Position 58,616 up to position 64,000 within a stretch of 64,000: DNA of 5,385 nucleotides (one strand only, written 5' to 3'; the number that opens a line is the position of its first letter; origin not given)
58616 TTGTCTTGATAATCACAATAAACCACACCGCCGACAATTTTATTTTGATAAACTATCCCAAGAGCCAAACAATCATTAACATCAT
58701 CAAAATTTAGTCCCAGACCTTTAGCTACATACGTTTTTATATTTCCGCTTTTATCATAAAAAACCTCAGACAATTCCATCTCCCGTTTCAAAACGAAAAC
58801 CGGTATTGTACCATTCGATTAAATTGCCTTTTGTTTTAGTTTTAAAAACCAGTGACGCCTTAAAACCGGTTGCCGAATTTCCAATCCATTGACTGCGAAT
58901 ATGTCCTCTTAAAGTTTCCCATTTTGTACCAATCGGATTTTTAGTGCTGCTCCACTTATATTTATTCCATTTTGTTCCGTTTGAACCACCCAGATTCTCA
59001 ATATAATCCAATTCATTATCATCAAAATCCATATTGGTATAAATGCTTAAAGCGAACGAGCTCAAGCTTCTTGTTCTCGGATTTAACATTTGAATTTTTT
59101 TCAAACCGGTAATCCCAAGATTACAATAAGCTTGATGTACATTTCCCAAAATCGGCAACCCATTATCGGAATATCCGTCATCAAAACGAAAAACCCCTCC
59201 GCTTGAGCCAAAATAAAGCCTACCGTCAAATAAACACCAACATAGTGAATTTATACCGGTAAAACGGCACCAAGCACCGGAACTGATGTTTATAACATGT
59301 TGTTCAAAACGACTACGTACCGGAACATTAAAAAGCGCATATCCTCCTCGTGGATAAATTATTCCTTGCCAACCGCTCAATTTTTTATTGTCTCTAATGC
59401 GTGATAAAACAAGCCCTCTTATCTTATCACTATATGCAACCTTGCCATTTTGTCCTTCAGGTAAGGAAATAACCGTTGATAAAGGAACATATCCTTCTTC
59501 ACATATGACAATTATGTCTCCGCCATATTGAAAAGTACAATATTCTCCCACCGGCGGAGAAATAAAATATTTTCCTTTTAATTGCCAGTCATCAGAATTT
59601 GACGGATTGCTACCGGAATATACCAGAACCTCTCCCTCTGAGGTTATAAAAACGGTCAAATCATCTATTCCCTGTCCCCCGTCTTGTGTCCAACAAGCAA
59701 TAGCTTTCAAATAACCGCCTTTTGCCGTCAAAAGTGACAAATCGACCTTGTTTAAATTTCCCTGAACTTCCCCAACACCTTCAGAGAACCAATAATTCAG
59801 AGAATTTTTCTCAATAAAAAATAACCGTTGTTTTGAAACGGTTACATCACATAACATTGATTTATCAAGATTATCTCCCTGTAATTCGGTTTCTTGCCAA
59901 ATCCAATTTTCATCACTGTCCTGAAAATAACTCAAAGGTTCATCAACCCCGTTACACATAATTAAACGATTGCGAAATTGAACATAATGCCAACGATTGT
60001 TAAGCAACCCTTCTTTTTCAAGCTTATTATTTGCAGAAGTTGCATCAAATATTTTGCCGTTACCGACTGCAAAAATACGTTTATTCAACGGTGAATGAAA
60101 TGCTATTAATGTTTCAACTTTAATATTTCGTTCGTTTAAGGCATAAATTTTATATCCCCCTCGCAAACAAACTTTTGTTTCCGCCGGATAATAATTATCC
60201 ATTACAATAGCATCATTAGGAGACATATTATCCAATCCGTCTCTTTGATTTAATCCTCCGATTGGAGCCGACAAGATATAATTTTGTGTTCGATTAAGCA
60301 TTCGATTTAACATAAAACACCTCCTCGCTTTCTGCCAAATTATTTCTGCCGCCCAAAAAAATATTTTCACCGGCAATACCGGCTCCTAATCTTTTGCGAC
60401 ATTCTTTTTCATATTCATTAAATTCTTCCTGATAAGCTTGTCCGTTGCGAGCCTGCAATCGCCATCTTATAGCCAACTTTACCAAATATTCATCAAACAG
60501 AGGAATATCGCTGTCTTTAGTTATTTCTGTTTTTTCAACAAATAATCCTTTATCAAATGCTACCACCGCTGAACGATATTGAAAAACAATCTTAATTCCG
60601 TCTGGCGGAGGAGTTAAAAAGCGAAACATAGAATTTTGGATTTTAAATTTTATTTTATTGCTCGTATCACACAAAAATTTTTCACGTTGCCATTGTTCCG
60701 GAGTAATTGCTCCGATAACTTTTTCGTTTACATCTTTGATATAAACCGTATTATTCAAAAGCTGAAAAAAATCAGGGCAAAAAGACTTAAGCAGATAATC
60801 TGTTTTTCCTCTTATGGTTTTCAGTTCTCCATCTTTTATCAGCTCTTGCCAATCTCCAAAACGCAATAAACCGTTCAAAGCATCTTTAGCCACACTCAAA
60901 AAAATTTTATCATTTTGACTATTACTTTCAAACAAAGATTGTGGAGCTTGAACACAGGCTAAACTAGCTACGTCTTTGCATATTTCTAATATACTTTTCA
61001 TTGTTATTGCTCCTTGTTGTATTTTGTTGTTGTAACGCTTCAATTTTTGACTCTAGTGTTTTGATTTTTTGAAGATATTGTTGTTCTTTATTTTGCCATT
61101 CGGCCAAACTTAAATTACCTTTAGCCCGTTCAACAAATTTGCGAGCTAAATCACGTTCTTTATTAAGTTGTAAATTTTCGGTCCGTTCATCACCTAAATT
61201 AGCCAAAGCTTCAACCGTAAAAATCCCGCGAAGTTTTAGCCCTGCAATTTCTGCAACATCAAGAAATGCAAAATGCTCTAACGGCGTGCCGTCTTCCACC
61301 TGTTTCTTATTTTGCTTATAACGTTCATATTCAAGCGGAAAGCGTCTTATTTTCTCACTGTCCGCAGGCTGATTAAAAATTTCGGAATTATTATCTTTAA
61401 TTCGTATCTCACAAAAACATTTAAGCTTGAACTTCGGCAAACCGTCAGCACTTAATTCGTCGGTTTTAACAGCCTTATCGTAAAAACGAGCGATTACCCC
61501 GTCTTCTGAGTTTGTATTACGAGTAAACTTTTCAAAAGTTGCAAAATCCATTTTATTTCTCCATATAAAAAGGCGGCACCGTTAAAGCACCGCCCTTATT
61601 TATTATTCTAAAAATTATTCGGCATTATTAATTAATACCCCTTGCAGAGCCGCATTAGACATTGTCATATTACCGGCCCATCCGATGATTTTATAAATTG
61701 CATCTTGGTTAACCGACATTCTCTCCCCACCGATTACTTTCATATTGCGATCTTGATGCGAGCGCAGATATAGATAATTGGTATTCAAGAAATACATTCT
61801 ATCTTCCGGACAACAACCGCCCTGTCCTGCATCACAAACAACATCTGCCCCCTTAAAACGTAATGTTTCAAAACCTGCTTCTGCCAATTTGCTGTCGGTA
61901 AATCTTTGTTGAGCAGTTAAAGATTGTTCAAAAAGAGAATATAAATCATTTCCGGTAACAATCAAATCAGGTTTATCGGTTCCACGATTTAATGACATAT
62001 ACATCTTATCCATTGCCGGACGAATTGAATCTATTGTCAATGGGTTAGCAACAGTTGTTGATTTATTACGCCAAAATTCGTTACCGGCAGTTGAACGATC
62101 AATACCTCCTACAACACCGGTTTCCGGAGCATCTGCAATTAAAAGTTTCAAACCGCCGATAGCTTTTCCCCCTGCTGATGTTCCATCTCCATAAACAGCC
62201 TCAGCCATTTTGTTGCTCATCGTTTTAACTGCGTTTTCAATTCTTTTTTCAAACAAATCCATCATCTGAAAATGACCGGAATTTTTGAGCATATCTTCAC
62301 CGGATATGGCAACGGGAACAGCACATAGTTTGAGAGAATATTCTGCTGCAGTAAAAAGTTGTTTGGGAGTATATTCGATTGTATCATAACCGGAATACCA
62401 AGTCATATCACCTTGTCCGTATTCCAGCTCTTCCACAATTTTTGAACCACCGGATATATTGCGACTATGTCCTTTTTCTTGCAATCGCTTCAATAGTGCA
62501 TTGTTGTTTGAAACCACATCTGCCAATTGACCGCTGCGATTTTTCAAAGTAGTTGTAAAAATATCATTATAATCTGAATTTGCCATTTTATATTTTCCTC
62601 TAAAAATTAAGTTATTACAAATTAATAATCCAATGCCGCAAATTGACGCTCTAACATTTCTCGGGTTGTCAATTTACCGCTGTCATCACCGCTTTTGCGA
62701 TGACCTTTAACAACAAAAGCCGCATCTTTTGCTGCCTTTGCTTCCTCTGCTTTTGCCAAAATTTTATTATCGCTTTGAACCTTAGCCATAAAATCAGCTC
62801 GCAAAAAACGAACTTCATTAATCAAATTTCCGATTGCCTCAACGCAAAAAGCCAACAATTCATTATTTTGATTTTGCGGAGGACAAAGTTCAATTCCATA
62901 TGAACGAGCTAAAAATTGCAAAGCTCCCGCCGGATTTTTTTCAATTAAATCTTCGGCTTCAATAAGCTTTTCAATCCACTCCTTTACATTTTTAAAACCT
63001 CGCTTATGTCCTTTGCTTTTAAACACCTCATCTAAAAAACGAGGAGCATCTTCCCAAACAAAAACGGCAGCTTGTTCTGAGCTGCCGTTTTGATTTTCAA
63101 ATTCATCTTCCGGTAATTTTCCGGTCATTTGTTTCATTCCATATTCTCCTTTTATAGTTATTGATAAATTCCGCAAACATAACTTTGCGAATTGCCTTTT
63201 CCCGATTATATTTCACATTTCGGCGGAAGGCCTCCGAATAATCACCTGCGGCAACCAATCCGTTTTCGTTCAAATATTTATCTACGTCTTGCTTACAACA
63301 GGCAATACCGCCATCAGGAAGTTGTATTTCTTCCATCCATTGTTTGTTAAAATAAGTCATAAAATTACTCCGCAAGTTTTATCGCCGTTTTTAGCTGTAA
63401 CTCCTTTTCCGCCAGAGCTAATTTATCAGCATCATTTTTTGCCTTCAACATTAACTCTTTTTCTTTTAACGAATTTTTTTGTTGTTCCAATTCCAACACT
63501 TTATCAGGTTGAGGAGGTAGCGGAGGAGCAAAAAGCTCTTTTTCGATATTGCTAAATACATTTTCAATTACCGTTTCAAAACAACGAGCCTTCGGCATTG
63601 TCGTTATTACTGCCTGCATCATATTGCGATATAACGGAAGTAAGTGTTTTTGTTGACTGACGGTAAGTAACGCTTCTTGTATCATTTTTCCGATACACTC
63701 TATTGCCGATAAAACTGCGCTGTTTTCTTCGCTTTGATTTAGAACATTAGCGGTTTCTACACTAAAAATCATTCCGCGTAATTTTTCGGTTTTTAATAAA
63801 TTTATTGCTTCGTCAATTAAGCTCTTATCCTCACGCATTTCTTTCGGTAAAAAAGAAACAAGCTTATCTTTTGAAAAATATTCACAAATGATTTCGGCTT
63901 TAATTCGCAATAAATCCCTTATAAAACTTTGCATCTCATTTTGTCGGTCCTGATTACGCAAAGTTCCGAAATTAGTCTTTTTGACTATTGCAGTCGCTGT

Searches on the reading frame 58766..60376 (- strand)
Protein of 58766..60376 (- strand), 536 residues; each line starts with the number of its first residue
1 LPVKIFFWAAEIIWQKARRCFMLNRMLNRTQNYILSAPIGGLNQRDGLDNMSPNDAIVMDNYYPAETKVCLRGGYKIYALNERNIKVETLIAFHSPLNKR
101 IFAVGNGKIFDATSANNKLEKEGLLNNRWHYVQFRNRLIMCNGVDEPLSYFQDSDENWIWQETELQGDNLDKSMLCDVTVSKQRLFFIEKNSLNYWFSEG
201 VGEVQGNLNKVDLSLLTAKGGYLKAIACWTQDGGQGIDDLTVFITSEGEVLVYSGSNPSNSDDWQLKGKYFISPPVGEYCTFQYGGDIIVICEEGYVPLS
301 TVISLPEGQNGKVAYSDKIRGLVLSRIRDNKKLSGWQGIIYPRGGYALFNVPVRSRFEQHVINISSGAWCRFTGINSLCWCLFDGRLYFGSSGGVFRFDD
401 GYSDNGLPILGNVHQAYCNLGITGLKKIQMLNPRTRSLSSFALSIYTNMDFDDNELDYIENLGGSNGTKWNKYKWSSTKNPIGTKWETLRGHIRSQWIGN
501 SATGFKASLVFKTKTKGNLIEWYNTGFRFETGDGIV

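Call 11: search_protein_families(library=pfam, proteins=[window:58766-60376:-], max_evalue=0.01)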
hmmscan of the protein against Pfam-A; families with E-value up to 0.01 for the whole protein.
window:58766-60376:- (536 aa): 0 families

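Call 23: search_protein_families(library=phrogs, proteins=[window:58766-60376:-], max_evalue=0.01)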
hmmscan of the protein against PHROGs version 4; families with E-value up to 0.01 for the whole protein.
window:58766-60376:- (536 aa): 1 family
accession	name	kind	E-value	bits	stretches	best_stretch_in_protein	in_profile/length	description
phrog_5107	-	lysis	1.4e-80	272.2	1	31-491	5-499/533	amidase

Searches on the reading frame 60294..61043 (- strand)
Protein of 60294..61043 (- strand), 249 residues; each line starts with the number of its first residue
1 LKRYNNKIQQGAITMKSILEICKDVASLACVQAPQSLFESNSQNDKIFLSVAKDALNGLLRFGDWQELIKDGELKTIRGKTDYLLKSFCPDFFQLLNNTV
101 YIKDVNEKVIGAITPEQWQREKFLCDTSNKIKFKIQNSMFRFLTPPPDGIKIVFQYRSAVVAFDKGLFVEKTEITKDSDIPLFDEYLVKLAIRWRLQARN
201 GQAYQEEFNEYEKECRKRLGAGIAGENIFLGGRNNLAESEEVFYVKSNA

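Call 11: search_protein_families(library=pfam, proteins=[window:60294-61043:-], max_evalue=0.01)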
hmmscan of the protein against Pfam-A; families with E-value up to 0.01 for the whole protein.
window:60294-61043:- (249 aa): 0 families

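Call 96: search_protein_families(library=phrogs, proteins=[window:60294-61043:-], max_evalue=0.001)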
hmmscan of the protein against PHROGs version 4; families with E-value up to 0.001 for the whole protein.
window:60294-61043:- (249 aa): 1 family
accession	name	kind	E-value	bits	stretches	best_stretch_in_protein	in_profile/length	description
phrog_6013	-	tail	2e-22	80.4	1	17-238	2-220/228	tail protein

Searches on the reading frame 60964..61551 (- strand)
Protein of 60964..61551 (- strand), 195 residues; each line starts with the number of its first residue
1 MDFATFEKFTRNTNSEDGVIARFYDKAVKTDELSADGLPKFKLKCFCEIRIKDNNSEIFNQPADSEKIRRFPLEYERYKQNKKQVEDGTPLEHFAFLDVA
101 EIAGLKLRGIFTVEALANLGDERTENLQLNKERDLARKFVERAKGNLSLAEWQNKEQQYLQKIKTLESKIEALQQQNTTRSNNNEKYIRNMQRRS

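Call 96: search_protein_families(library=phrogs, proteins=[window:60964-61551:-], max_evalue=0.001)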
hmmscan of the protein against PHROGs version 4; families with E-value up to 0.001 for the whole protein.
window:60964-61551:- (195 aa): 1 family
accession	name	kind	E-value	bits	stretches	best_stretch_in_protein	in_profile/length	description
phrog_20268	-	unknown function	4e-10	40.8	1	46-179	42-179/227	-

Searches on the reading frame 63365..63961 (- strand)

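Call 11: search_protein_families(library=pfam, proteins=[window:63365-63961:-], max_evalue=0.01)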
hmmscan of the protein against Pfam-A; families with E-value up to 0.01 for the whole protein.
window:63365-63961:- (198 aa): 0 families

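Call 96: search_protein_families(library=phrogs, proteins=[window:63365-63961:-], max_evalue=0.001)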
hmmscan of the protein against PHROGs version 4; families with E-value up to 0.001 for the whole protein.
window:63365-63961:- (198 aa): 1 family
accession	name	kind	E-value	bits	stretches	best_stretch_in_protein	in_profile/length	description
phrog_12082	-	head and packaging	2.7e-15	56.9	2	39-193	506-666/715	portal protein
